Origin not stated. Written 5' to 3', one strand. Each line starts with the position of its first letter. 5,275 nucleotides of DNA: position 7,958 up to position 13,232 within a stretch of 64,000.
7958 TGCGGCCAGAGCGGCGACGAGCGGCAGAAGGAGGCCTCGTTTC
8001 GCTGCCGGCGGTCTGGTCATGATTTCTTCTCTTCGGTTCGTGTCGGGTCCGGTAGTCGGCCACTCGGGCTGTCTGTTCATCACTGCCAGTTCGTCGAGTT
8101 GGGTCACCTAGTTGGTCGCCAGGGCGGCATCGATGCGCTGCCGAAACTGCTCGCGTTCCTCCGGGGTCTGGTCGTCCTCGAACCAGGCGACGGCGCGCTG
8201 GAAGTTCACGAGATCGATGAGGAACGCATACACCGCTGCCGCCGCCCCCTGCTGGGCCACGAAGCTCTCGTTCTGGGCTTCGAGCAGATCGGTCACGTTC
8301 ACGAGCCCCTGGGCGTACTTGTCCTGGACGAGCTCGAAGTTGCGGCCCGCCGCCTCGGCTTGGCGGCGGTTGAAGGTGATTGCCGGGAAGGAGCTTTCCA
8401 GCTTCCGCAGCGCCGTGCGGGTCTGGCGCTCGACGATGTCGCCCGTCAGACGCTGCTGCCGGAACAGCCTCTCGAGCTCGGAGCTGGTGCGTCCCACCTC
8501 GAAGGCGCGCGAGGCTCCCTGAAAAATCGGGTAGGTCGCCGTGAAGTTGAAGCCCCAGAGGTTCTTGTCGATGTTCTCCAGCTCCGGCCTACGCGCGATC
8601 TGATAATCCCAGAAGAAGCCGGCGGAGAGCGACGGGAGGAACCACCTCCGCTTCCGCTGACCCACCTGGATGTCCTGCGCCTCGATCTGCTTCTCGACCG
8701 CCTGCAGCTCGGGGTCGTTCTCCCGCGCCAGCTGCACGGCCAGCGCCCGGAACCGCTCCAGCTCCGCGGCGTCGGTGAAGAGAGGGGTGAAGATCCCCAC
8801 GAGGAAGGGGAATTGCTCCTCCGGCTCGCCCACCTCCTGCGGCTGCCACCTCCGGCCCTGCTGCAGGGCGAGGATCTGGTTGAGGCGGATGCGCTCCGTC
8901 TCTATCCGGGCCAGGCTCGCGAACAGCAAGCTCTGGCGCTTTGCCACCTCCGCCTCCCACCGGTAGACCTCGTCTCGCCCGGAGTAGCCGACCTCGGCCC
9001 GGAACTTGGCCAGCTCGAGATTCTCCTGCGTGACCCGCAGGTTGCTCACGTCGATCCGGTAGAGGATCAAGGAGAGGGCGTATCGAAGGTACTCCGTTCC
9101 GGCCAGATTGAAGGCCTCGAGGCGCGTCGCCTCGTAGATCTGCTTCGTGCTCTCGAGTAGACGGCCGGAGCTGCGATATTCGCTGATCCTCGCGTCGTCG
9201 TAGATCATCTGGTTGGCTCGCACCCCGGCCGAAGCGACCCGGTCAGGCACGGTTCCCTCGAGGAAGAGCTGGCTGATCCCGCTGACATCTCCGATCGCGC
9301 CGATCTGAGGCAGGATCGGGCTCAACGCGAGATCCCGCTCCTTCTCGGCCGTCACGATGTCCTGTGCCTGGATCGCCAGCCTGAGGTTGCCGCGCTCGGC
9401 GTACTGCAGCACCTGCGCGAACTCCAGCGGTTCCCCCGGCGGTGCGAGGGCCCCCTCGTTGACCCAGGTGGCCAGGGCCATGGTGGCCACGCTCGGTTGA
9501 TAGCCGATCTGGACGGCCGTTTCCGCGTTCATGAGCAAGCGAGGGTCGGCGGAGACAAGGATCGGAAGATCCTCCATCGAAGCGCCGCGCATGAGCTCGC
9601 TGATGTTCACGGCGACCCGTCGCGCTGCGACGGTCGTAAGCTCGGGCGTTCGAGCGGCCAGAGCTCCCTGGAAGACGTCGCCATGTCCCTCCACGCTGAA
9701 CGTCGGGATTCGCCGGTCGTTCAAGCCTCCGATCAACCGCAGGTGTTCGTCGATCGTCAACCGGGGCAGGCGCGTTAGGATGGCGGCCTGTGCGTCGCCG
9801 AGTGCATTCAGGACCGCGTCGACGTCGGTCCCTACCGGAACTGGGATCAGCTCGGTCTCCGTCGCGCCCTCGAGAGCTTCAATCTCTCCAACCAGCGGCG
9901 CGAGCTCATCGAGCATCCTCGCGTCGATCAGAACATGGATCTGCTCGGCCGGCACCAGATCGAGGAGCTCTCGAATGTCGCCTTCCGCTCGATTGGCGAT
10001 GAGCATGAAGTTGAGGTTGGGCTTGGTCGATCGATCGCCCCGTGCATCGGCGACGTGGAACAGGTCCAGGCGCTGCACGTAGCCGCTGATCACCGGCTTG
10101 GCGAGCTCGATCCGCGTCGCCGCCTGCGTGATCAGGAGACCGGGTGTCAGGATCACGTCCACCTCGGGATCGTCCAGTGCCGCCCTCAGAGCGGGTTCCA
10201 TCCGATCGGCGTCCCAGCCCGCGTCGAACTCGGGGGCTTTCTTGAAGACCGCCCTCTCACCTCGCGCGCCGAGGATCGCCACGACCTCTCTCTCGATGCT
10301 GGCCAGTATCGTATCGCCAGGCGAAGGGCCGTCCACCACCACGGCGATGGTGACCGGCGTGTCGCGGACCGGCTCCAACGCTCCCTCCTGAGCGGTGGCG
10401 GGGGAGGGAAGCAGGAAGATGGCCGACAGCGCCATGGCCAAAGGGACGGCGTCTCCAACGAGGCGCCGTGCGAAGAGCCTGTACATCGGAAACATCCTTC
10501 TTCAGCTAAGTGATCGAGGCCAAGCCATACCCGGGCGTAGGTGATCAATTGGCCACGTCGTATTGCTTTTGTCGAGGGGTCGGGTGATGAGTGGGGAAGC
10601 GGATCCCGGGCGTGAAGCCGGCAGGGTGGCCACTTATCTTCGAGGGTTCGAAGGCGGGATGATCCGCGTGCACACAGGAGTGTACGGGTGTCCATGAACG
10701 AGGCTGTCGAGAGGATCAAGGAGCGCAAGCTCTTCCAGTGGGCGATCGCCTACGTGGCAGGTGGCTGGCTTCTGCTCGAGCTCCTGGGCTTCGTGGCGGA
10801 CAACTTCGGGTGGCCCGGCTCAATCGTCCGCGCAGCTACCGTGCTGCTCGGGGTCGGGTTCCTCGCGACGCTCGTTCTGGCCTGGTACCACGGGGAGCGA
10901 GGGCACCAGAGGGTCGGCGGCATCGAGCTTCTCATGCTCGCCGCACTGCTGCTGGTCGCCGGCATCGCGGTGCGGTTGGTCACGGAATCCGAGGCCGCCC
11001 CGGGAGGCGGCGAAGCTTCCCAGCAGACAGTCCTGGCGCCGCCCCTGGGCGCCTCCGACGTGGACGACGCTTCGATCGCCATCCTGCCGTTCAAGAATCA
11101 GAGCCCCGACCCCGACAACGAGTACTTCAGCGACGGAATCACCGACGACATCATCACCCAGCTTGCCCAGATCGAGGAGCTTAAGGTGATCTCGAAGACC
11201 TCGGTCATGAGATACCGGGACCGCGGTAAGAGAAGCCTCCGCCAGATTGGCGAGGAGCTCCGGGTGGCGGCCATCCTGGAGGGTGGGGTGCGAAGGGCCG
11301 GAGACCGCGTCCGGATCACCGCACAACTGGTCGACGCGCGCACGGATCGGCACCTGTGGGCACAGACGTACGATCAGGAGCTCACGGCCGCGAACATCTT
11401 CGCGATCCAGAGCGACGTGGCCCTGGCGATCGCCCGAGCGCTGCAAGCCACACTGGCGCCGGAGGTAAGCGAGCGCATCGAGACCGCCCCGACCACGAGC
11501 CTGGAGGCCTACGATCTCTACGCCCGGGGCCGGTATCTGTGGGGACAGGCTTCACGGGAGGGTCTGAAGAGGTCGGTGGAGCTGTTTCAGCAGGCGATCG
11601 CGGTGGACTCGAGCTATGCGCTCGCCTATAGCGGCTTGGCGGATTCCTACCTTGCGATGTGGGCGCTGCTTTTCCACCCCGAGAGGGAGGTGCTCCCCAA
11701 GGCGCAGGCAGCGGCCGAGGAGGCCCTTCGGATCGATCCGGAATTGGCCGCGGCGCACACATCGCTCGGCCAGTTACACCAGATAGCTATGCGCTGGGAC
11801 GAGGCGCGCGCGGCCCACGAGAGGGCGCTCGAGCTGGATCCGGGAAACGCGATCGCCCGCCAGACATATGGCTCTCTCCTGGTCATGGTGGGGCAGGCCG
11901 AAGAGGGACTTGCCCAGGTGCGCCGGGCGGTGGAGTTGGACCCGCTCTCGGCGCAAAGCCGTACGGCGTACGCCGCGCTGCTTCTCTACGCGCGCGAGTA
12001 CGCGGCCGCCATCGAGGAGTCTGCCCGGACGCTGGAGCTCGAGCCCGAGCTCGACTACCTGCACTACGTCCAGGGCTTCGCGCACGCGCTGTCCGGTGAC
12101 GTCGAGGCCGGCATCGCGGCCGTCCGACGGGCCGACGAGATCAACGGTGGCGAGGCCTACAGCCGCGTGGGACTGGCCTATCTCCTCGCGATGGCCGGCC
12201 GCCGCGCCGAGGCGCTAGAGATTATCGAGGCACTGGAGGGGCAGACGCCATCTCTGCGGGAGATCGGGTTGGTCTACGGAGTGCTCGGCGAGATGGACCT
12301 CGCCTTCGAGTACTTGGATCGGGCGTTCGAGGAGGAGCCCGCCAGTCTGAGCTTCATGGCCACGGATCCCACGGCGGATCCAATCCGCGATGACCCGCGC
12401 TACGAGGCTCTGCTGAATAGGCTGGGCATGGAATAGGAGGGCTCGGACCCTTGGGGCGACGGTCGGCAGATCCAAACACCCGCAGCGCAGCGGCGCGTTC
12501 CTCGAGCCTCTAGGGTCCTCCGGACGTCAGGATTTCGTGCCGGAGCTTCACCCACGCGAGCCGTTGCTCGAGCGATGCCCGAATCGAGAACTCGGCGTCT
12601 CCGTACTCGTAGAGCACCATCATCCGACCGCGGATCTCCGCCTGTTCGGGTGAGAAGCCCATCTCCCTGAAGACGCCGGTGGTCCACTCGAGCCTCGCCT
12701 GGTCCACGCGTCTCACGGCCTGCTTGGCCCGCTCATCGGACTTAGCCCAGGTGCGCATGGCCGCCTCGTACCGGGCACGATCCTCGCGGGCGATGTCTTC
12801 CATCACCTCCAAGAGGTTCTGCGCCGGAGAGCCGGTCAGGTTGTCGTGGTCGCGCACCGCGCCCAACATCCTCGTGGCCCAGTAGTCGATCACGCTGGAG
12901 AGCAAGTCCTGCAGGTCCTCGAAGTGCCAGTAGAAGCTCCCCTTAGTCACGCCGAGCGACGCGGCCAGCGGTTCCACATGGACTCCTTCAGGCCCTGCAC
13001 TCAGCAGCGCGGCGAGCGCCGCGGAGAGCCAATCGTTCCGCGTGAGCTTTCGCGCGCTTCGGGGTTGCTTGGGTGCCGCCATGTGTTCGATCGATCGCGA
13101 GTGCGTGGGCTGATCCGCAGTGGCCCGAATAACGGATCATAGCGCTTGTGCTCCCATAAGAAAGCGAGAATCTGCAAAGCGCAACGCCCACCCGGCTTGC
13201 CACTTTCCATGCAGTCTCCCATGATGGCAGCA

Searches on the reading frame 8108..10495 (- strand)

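Call 32: search_protein_families(library=ncbifam, proteins=[window:8108-10495:-], max_evalue=1e-8)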
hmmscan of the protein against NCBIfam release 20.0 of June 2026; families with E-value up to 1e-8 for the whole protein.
window:8108-10495:- (795 aa): 2 families
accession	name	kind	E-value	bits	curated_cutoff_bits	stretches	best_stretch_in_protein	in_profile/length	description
TIGR01844.1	type_I_sec_TolC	subfamily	2.7e-19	69.5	225.15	1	587-775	218-403/414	TolC family outer membrane protein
TIGR01845.1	outer_NodT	subfamily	3.4e-09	36.1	210.05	0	458-768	164-456/460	efflux transporter outer membrane subunit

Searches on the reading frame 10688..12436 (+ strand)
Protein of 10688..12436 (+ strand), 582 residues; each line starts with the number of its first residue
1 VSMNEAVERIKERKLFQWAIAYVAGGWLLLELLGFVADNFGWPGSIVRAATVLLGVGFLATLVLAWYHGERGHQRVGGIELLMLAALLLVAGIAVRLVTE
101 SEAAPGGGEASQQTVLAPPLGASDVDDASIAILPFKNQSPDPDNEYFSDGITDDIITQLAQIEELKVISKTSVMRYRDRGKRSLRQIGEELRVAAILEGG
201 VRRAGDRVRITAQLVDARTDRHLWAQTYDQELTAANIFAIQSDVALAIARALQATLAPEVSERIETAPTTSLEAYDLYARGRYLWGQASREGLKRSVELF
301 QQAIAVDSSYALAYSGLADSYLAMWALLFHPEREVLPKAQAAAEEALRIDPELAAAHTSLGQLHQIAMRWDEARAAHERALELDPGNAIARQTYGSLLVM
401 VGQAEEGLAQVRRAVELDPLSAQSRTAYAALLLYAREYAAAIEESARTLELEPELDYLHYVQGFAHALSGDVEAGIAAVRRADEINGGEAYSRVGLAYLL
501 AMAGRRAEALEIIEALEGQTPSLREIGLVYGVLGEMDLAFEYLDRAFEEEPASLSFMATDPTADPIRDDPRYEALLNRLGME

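Call 32: search_protein_families(library=ncbifam, proteins=[window:10688-12436:+], max_evalue=1e-8)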
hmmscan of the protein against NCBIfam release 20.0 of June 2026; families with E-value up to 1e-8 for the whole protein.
window:10688-12436:+ (582 aa): 6 families
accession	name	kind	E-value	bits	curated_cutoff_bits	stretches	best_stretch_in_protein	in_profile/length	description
NF009037.0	PRK12370.1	equivalog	1.4e-15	56.7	589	1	127-444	121-424/553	HilA/EilA family virulence transcriptional regulator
TIGR02917.1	PEP_TPR_lipo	equivalog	7.6e-14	50.6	312.2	1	336-442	141-247/899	XrtA/PEP-CTERM system TPR-repeat protein PrsT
TIGR02521.1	type_IV_pilW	equivalog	1.4e-12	47.7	154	1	335-431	46-142/234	type IV pilus biogenesis/stability protein PilW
NF047558.1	TPR_END_plus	domain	3.8e-11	42.8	32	1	529-577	8-56/56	TPR end-of-group domain-containing protein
NF040959.1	MamA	equivalog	1.2e-10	41.2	200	0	398-511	81-194/204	magnetosome protein MamA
TIGR04510.1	mod_pep_cyc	subfamily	6.7e-10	38.1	400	0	194-323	317-444/814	putative peptide modification system cyclase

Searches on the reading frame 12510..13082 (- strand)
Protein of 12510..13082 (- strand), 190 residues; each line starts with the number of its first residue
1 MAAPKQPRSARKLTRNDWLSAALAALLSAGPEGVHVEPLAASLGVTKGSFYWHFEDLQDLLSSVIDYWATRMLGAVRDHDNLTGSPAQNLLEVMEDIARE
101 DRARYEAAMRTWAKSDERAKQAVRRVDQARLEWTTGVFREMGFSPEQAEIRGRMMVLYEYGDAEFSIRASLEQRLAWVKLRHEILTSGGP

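Call 32: search_protein_families(library=ncbifam, proteins=[window:12510-13082:-], max_evalue=1e-8)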
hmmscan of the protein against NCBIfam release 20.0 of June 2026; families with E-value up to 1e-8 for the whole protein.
window:12510-13082:- (190 aa): 1 family
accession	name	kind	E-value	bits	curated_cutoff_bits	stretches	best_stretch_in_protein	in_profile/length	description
NF041196.1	ScbR_bind_reg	equivalog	1.6e-09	38.2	150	1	6-141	1-132/191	ScbR family autoregulator-binding transcription factor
